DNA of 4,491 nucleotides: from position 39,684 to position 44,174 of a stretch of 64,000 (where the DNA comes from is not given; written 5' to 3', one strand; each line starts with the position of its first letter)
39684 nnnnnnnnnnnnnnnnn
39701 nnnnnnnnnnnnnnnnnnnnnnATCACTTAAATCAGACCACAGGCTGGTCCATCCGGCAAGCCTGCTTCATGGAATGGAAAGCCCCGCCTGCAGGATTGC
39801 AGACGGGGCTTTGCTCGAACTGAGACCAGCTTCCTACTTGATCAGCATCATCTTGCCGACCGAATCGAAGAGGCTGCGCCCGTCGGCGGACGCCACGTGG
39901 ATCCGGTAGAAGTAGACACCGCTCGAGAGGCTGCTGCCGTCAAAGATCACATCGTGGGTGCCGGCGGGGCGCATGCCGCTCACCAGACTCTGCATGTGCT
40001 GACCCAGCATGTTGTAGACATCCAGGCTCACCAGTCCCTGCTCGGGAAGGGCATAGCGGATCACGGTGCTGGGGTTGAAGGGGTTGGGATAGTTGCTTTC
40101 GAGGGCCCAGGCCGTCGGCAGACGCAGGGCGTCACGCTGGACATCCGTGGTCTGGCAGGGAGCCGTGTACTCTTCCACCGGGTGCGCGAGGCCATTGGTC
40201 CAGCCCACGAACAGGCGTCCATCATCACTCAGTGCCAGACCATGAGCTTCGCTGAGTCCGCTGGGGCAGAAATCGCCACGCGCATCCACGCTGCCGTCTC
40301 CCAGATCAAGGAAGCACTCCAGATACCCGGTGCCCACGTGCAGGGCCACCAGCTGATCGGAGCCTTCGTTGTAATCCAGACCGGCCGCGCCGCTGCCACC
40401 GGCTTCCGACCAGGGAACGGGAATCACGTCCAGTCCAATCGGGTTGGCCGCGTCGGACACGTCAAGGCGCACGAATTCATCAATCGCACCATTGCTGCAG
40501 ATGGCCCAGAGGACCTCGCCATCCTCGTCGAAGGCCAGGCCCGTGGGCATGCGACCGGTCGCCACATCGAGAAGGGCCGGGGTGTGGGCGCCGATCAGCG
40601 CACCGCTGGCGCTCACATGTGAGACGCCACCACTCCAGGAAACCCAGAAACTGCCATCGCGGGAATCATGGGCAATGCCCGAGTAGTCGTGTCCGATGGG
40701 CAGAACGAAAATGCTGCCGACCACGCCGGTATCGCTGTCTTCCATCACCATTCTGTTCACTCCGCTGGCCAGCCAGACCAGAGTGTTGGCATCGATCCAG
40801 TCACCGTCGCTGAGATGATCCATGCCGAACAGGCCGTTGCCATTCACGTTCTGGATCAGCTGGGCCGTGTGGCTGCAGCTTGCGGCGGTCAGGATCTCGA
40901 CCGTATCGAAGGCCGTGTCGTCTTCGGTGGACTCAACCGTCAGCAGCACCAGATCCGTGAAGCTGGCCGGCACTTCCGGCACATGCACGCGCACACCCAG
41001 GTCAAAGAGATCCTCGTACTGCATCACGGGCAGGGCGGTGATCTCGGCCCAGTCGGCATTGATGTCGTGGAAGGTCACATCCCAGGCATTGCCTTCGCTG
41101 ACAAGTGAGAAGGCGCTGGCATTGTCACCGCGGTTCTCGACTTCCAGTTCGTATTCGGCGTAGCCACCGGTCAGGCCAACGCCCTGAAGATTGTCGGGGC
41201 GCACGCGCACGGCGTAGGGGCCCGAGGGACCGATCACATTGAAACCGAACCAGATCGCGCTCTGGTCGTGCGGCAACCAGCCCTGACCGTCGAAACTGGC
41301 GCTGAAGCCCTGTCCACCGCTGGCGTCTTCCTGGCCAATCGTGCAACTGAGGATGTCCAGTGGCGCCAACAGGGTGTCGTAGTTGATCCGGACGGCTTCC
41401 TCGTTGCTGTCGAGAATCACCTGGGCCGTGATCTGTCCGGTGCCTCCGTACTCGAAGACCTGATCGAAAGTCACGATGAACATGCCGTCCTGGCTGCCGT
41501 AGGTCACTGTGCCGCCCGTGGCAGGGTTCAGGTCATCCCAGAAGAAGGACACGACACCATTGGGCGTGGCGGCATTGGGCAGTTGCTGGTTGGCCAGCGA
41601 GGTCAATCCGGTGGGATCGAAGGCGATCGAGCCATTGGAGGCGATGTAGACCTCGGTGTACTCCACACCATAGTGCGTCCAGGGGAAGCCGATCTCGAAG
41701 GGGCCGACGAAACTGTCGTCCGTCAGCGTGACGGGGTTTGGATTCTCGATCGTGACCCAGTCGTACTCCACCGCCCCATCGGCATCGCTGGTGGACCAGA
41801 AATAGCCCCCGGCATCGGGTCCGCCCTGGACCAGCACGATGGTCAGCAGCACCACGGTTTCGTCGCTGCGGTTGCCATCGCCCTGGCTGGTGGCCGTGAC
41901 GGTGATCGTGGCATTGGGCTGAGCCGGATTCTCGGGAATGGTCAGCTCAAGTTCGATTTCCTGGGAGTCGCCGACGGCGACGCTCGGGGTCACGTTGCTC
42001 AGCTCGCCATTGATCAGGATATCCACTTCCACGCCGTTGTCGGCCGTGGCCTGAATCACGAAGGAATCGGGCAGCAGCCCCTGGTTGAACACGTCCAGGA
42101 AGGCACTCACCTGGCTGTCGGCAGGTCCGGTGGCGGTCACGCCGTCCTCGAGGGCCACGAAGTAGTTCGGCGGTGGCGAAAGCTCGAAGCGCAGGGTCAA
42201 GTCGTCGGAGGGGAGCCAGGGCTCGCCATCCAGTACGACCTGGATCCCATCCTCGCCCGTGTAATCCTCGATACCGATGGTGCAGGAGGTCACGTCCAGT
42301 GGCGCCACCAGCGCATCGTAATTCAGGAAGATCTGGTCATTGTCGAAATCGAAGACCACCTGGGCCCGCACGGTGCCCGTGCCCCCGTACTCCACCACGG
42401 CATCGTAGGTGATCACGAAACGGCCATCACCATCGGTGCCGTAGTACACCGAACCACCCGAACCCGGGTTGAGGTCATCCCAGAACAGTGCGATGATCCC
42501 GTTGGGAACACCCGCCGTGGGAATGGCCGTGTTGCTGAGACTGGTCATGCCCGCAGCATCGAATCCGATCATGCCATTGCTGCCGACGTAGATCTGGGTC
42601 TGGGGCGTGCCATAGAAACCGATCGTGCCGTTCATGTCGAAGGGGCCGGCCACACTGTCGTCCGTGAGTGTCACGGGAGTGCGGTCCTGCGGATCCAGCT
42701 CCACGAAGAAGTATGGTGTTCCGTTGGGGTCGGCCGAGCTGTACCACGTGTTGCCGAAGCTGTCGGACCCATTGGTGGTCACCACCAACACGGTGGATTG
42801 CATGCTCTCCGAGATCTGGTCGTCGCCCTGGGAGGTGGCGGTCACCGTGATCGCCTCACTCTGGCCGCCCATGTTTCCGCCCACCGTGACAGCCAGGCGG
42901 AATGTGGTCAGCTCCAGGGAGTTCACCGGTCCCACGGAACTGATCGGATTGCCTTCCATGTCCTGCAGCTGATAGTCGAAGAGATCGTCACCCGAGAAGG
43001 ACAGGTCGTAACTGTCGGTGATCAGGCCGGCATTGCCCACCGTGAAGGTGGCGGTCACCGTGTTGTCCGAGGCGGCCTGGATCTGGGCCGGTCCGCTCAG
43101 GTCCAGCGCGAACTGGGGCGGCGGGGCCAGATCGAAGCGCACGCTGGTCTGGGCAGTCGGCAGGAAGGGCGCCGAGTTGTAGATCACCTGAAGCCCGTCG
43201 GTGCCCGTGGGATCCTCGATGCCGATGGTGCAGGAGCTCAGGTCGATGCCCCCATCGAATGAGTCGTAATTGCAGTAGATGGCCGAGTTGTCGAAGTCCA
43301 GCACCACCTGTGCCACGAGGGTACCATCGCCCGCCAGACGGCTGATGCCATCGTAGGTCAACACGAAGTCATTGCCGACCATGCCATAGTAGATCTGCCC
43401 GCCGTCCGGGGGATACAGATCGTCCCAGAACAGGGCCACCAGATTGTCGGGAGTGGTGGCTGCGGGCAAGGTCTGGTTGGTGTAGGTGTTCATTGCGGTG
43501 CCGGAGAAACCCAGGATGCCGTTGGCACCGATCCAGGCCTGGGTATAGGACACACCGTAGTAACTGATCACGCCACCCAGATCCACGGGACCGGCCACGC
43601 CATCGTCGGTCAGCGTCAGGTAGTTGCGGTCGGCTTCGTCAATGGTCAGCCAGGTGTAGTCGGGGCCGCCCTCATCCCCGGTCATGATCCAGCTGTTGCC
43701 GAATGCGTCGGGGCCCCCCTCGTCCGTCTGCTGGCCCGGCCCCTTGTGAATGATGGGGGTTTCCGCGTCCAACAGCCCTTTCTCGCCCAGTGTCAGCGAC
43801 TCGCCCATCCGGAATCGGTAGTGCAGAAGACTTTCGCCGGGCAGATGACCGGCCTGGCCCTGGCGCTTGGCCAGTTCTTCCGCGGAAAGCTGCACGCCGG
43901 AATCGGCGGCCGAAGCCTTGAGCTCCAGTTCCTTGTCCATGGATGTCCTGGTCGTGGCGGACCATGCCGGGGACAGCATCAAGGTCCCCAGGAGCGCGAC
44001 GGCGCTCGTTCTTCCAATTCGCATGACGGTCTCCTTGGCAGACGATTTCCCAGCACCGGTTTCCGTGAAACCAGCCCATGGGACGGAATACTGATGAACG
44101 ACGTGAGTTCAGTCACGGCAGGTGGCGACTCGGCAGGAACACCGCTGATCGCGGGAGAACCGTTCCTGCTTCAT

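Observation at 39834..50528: Two giant paralogous T9SS cargo proteins built from four and seven copies of an unrecognised ~290-aa module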

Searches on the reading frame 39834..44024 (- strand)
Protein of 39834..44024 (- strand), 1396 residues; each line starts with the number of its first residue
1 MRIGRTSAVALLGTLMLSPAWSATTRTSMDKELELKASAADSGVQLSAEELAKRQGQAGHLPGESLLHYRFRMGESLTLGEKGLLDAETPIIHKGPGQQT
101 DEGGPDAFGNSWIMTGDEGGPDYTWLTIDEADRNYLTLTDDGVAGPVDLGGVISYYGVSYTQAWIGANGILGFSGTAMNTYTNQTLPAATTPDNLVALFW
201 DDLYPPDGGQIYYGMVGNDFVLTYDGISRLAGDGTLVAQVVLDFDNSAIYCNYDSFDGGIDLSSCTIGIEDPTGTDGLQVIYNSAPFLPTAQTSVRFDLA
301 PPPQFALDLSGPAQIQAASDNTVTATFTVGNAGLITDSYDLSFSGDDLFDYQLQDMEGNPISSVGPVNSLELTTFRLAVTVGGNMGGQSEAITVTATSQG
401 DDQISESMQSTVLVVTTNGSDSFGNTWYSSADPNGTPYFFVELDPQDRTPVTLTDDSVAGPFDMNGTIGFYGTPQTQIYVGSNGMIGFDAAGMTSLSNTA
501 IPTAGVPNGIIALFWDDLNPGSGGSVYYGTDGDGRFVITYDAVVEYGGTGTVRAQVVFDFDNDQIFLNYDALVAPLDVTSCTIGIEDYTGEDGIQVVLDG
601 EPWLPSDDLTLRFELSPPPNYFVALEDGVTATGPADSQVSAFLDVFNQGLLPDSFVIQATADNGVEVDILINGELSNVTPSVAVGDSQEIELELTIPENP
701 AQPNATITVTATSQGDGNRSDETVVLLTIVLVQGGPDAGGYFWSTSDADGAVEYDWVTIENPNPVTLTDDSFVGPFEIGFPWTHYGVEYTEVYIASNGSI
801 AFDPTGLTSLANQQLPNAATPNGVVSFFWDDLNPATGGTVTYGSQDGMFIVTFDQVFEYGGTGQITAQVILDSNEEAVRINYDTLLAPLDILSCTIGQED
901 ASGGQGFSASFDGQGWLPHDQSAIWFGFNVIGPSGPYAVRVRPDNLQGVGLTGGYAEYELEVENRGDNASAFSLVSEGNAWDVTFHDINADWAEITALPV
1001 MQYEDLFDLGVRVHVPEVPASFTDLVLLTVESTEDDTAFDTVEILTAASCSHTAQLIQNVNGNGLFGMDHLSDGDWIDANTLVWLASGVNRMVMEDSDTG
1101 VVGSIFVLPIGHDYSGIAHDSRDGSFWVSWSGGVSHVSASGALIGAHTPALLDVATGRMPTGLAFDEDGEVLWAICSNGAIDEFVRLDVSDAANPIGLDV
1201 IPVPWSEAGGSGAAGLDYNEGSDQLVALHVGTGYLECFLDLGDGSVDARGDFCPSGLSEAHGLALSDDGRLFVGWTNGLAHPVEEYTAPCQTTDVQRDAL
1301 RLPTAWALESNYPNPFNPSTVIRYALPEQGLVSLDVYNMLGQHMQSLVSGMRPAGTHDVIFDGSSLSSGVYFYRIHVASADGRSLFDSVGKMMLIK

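Call 3: search_protein_families(library=pfam, proteins=[window:39834-44024:-], max_evalue=1)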
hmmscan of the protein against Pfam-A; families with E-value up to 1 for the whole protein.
window:39834-44024:- (1396 aa): 4 families
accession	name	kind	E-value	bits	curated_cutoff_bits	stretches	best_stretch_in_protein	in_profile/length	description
PF18962.6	Por_Secre_tail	-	3.7e-05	24.4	27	1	1312-1376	2-63/75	Secretion system C-terminal sorting domain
PF21786.3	Bflower_3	-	0.0039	17.5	34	1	203-253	33-85/125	6-fold beta flower protein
PF23619.1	Ig_VWA7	-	0.0061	17.2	27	1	637-731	16-102/104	VWA7 Ig-like domain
PF01436.27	NHL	-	0.053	14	20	0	1257-1273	1-17/28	NHL repeat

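Call 4: search_protein_families(library=ncbifam, proteins=[window:39834-44024:-], max_evalue=1)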
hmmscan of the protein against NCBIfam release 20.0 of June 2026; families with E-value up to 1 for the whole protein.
window:39834-44024:- (1396 aa): 4 families
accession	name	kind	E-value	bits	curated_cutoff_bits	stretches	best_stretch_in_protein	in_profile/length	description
TIGR04183.1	Por_Secre_tail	domain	6.2e-08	32.5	23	1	1312-1376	2-59/72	T9SS type A sorting domain-containing protein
NF052323.1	T9SSA_dep_M6i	equivalog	6.4e-08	31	600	1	1311-1383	960-1031/1043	T9SS-dependent M6-like inactivated metalloprotease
NF038113.1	T9SSA_dep_M36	equivalog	0.00044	18.5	885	1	1281-1379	766-859/869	T9SS-dependent M36 family metallopeptidase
NF033707.1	T9SS_sortase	equivalog_domain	0.0013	16.4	420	1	1310-1394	1000-1094/1095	type IX secretion system sortase PorU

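Call 24: find_homologous_proteins(query=window:39834-44024:-, max_evalue=0.00001)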
Query window:39834-44024:- (1396 aa): 79 proteins with E <= 0.00001 among 8000 candidates.
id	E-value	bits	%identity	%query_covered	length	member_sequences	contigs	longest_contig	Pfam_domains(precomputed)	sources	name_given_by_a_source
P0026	0.0e+0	3119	100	98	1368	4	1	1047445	PF18962.8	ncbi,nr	ncbi:MAG: T9SS type A sorting domain-containing protein [Candidatus Delongbacteria bacterium]|nr:T9S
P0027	0.0e+0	2121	64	73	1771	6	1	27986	PF21786.4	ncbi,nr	ncbi:MAG: hypothetical protein KDC10_01940, partial [Calditrichaeota bacterium]|nr:hypothetical prot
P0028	0.0e+0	1829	53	93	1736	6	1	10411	PF18962.8,PF06119.20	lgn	-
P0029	0.0e+0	1796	53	94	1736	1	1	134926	PF06119.20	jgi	jgi:hypothetical protein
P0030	0.0e+0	1724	52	93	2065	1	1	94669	PF06119.20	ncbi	-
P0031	0.0e+0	1721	50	94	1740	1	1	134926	-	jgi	jgi:hypothetical protein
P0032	0.0e+0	1712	51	94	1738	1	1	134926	PF06119.20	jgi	jgi:hypothetical protein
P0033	0.0e+0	1445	50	98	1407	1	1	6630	PF06119.20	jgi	jgi:hypothetical protein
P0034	6.0e-251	854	45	64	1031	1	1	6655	-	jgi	jgi:hypothetical protein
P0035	2.3e-177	610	42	50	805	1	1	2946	-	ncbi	-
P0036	4.4e-173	596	41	52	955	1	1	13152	PF06119.20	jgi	jgi:hypothetical protein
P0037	8.9e-60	220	28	47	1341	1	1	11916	-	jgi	-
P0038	2.0e-50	189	31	17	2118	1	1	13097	PF20773.6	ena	-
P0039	2.6e-48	182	36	20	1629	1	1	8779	PF22073.3,PF15780.12,PF22064.3,PF07610.18,PF24798.3,PF21310.4,PF25248.1,PF24507.2,PF24291.2,PF06119.20,PF22544.3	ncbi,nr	ncbi:MAG: choice-of-anchor D domain-containing protein, partial [Candidatus Cloacimonetes bacterium]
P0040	1.3e-47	180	37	14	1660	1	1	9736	PF22073.3,PF19190.7,PF15780.12,PF00058.24,PF22076.3,PF18962.8,PF06119.20,PF22544.3,PF08450.19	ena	-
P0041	4.0e-43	165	34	12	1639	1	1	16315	PF19190.7,PF13715.13,PF20773.6,PF18962.8,PF13620.13,PF06119.20,PF00041.28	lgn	-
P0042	3.6e-42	162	37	14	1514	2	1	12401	PF08126.17,PF13860.13,PF06119.20,PF01364.25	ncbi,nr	ncbi:hypothetical protein H8E07_09495 [bacterium]|nr:hypothetical protein [bacterium]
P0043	9.2e-42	161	47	8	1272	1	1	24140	PF18962.8,PF13860.13,PF06119.20,PF00082.28,PF14344.13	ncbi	-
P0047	2.9e-37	146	29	37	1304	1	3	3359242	PF13715.13,PF13620.13,PF06119.20,PF00082.28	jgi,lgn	jgi:subtilisin family serine protease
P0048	3.7e-36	142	33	13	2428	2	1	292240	PF07610.18,PF25249.1,PF21310.4,PF22067.3,PF24507.2,PF22544.3,PF22073.3,PF15780.12,PF22076.3,PF24798.3,PF00635.33,PF18962.8,PF22066.3,PF06119.20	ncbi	-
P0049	1.2e-35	140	31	19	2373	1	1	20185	PF07610.18,PF00963.25,PF25249.1,PF22067.3,PF24507.2,PF22544.3,PF22073.3,PF15780.12,PF00404.25,PF24798.3,PF18962.8,PF14874.13,PF12371.15,PF06119.20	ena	-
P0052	1.3e-33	134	41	14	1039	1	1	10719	PF13715.13,PF18203.7,PF13620.13,PF06119.20,PF00082.28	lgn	-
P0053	1.7e-33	133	34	14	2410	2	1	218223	PF07610.18,PF22067.3,PF24507.2,PF22544.3,PF22073.3,PF19190.7,PF15780.12,PF22076.3,PF24798.3,PF18962.8,PF12371.15,PF06119.20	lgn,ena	-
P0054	1.9e-33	133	28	40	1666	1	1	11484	PF08126.17,PF06119.20,PF01364.25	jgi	jgi:hypothetical protein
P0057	8.0e-31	124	29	18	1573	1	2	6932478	PF07610.18,PF22067.3,PF24507.2,PF16361.11,PF22544.3,PF00082.28,PF22073.3,PF15780.12,PF22076.3,PF18962.8,PF12371.15,PF06119.20,PF00041.28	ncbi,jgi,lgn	jgi:subtilisin family serine protease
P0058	1.0e-29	121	37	17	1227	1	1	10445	PF19190.7,PF13715.13,PF13620.13,PF06119.20,PF22544.3,PF00082.28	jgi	jgi:hypothetical protein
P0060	2.2e-29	120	26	36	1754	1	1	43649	PF08126.17,PF06119.20,PF01364.25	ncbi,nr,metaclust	ncbi:MAG: hypothetical protein A2W25_17170 [candidate division Zixibacteria bacterium RBG_16_53_22]|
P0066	2.0e-24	103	27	38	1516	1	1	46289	PF08126.17,PF00404.25,PF06119.20,PF01364.25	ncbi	-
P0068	1.2e-22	97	24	56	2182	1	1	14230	PF13715.13,PF13385.14,PF13620.13,PF06119.20,PF17210.10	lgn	-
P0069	2.3e-22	96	33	19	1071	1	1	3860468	PF02128.22,PF06119.20,PF07504.20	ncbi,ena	-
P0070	1.0e-20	91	37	13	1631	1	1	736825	PF19190.7,PF08126.17,PF00404.25,PF06119.20,PF01364.25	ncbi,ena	-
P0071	9.4e-19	84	31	14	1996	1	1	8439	PF19190.7,PF22076.3,PF06119.20,PF14339.13,PF22544.3,PF00082.28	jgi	jgi:subtilisin family serine protease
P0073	1.0e-17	81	39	6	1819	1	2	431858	PF08126.17,PF13585.13,PF20773.6,PF18962.8,PF13860.13,PF13620.13,PF06119.20,PF01364.25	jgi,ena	-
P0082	1.4e-13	67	25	33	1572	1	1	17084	PF13715.13,PF02369.23,PF14686.13,PF17802.8,PF13620.13,PF06119.20,PF22904.4,PF17210.10,PF00082.28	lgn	-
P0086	1.5e-12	64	37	7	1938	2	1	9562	PF08126.17,PF18962.8,PF13620.13,PF06119.20,PF01364.25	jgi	-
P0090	1.8e-11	60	23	29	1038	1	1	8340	PF06119.20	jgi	jgi:hypothetical protein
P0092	3.9e-11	59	34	12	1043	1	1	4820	PF22148.2,PF06119.20,PF00082.28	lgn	-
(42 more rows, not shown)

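Call 42: search_protein_families(library=pfam, max_evalue=0.01, proteins=[P0028, P0043])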
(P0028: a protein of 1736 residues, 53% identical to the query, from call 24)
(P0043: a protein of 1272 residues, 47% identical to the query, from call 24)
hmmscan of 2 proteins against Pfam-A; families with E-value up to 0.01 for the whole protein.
P0028 (1736 aa): 4 families
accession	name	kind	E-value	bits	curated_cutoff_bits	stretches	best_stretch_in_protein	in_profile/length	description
PF18962.6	Por_Secre_tail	-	5.3e-06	27.1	27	1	1652-1718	2-65/75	Secretion system C-terminal sorting domain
PF06280.18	fn3_5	-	0.00085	20.4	27.6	0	978-1057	7-80/112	Fn3-like domain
PF22352.2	K319L-like_PKD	-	0.0058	17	27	0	1701-1730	52-81/84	K319L-like, PKD domain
PF01436.27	NHL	-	0.0084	16.6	20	0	1601-1613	5-17/28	NHL repeat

P0043 (1272 aa): 8 families
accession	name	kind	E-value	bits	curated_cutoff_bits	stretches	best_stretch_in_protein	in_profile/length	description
PF00082.27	Peptidase_S8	-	1.5e-39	136.5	21.8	1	198-486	2-288/288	Subtilase family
PF16361.10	Peptidase_S8_N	-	3.4e-24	86.4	30.5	1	37-175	3-142/142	N-terminal of Subtilase family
PF14344.12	DUF4397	-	1.3e-17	64.9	30.6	2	959-1053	3-91/119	Domain of unknown function (DUF4397)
PF18962.6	Por_Secre_tail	-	5.7e-11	43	27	1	1194-1269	2-74/75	Secretion system C-terminal sorting domain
PF06119.19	NIDO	-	1.3e-08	35.5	25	1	753-904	2-174/186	Nidogen-like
PF13860.13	FlgD_ig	-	8.3e-07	29.3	27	1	1204-1259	14-75/79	FlgD Ig-like domain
PF00041.27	fn3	-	0.00036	21.1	25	1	505-589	3-68/84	Fibronectin type III domain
PF22544.2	HYDIN_VesB_CFA65-like_Ig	-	0.00043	20.9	25.5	0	887-944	40-94/100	HYDIN/CFA65/VesB-like, Ig-like domain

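Call 48: find_encoding_contigs(protein=P0029, flank=10000, max_places=2)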
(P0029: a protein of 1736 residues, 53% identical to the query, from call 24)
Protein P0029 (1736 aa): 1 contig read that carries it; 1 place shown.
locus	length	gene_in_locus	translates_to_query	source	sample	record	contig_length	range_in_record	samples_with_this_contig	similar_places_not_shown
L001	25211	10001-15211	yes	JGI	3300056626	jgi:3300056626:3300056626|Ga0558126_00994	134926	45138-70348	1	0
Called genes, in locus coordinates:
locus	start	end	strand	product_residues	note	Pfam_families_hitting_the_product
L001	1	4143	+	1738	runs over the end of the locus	PF06119:NIDO (faint)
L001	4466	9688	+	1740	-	-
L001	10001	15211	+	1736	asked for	PF06119:NIDO (faint)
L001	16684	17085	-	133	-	PF01648:ACPS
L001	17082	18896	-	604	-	-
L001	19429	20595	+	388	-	PF08245:Mur_ligase_M (weak)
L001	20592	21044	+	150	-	PF14102:Caps_synth_CapC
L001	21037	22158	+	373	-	-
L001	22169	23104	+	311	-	-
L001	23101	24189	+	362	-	-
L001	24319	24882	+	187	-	PF10604:Polyketide_cyc2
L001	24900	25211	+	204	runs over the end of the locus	PF04199:Cyclase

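Call 49: find_encoding_contigs(protein=P0030, flank=10000, max_places=2)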
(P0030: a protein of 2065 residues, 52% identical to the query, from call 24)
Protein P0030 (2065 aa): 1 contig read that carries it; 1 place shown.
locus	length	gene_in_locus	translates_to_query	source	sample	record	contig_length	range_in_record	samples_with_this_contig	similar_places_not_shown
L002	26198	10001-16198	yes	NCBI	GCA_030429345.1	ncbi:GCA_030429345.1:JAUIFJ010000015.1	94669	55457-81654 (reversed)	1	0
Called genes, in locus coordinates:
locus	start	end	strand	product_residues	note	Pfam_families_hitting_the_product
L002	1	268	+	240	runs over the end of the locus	PF03609:EII-Sor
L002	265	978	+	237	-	PF03613:EIID-AGA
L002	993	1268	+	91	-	PF00381:PTS-HPr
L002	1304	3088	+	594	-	PF05524:PEP-utilisers_N, PF00391:PEP-utilizers, PF02896:PEP-utilizers_C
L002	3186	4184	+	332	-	PF01936:NYN, PF00313:CSD (weak)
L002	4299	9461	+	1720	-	PF06119:NIDO (faint)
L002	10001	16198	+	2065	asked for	PF06119:NIDO (faint)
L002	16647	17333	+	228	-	PF00230:MIP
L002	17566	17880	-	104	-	-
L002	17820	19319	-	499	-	PF13231:PMT_2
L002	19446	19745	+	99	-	-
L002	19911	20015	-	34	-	-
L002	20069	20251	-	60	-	-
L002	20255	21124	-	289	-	PF01145:Band_7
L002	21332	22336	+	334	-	PF04055:Radical_SAM, PF06463:Mob_synth_C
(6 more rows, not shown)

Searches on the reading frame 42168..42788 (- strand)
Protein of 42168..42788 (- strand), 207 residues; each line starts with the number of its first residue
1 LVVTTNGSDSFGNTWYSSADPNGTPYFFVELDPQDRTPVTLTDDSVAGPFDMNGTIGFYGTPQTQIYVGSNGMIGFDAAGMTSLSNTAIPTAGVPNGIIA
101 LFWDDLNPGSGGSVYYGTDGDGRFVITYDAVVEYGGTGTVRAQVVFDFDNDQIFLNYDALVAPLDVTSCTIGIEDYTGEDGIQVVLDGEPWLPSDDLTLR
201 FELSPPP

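Call 33: search_protein_families(library=pfam, max_evalue=10, proteins=[window:42168-42788:-])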
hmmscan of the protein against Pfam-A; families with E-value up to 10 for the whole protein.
seq(207 aa): 1 family
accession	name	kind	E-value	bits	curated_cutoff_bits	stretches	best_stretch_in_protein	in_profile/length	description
PF06119.19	NIDO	-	9e-05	23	25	1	65-124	2-58/186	Nidogen-like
